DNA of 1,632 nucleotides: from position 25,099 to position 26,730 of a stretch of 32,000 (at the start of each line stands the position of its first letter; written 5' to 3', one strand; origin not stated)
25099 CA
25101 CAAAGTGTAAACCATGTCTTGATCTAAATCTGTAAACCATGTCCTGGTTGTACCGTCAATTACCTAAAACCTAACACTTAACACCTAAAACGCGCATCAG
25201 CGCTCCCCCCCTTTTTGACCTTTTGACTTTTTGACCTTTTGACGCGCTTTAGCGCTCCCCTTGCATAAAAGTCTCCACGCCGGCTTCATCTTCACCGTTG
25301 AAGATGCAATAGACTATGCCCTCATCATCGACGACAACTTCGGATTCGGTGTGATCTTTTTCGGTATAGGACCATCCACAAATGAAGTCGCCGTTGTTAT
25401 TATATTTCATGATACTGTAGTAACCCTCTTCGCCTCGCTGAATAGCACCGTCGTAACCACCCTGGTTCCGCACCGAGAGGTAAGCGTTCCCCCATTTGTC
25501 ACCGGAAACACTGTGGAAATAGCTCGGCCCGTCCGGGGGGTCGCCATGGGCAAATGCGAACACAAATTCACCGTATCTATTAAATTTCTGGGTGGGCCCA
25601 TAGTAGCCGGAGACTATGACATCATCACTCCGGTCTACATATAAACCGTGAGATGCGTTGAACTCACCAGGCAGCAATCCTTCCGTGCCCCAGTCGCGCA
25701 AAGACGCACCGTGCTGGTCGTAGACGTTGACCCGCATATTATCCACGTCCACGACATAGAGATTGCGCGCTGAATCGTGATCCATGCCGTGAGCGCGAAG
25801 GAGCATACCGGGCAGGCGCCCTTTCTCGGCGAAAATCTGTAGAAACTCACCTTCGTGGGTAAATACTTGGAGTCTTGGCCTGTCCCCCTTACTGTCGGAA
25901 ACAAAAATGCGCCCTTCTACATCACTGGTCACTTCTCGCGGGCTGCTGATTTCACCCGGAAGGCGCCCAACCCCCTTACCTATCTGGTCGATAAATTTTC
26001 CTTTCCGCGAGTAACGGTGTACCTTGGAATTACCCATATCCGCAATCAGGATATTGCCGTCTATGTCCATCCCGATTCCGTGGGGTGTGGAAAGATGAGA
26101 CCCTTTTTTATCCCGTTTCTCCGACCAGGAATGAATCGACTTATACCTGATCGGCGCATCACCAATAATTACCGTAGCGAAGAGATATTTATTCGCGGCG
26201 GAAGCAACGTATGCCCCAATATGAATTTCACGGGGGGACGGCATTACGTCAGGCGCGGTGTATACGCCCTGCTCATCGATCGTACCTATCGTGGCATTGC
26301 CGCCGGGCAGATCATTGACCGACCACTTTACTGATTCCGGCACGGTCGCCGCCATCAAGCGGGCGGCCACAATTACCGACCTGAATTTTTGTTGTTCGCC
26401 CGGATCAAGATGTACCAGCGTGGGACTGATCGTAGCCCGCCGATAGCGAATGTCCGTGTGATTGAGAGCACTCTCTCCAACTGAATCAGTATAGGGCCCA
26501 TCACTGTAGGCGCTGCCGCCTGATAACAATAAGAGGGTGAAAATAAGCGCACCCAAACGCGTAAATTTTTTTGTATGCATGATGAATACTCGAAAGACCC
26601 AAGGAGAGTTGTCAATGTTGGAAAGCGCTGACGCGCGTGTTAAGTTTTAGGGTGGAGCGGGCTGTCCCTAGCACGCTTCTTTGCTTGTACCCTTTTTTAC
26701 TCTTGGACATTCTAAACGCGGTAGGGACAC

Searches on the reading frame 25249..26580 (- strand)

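Call 86: search_protein_families(library=pfam, proteins=[window:25249-26580:-], max_evalue=0.001)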
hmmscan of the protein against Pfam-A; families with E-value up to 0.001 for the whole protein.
window:25249-26580:- (443 aa): 3 families
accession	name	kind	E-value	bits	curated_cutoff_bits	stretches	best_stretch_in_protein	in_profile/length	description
PF01436.27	NHL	-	8.2e-10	38.7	20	0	163-190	1-28/28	NHL repeat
PF17170.10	DUF5128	-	1.6e-06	28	22.9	0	220-291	51-121/321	6-bladed beta-propeller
PF08450.18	SGL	-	9.7e-05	22.5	26.3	0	164-200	184-220/246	SMP-30/Gluconolactonase/LRE-like region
